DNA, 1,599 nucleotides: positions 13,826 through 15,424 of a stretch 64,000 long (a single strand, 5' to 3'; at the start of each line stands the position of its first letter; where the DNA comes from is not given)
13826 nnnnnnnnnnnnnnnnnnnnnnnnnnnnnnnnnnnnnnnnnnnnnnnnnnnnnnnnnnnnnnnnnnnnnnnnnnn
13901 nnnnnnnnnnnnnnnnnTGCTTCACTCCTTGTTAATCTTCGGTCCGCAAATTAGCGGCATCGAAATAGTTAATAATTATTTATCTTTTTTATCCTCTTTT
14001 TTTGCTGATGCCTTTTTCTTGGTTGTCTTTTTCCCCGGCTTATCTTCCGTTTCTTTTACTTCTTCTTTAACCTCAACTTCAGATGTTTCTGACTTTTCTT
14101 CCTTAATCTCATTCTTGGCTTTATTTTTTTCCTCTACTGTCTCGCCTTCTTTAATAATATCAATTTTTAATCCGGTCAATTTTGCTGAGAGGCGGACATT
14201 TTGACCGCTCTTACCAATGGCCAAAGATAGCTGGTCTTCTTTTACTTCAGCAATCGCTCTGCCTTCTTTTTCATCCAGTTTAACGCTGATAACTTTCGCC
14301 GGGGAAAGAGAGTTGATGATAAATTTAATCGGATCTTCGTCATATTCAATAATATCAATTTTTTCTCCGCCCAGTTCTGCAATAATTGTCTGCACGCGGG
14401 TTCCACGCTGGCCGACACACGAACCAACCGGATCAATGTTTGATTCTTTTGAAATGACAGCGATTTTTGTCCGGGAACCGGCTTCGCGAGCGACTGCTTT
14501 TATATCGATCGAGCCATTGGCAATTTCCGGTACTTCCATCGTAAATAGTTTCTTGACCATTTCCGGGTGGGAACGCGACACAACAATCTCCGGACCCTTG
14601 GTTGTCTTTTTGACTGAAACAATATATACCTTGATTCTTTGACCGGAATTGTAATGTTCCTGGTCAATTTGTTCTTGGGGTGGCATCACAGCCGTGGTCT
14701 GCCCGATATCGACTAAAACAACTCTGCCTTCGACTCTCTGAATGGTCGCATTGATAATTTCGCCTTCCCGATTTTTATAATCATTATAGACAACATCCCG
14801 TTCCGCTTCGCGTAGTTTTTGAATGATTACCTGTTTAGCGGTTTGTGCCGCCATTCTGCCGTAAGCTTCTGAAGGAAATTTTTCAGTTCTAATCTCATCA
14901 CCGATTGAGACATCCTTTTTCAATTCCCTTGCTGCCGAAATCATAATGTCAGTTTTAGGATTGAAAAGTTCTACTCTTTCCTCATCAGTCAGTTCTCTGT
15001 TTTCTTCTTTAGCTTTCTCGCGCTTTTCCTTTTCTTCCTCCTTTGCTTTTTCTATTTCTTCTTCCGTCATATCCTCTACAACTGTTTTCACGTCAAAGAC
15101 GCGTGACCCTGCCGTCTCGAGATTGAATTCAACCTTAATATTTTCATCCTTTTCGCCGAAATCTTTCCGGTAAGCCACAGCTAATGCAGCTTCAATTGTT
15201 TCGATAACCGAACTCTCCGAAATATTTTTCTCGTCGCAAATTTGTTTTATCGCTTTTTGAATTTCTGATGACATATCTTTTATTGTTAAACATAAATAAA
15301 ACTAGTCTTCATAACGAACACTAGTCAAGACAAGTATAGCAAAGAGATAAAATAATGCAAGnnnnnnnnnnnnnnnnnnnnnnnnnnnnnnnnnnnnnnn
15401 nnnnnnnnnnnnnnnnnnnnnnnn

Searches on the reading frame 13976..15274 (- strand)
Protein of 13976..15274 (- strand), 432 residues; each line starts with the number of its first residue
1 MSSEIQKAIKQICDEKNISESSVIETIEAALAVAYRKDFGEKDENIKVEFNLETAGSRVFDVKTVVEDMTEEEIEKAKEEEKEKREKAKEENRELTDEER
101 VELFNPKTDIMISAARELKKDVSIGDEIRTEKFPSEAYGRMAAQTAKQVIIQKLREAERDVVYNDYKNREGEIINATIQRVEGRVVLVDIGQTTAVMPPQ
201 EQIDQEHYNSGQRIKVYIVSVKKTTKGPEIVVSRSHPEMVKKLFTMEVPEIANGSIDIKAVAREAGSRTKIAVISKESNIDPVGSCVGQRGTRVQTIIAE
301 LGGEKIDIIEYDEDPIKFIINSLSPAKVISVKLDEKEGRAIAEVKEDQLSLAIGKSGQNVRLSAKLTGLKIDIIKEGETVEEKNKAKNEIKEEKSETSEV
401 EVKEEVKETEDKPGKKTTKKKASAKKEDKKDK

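Call 57: search_protein_families(library=pfam, proteins=[window:13976-15274:-], max_evalue=0.00001)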
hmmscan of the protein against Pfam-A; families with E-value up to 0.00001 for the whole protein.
window:13976-15274:- (432 aa): 2 families
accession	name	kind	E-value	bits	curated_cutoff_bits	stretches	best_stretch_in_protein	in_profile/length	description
PF13184.12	KH_5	-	1.6e-30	105.5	27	1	265-332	1-68/69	NusA-like KH domain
PF08529.16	NusA_N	-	1.1e-28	100.3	23.8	1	4-160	1-119/119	NusA N-terminal domain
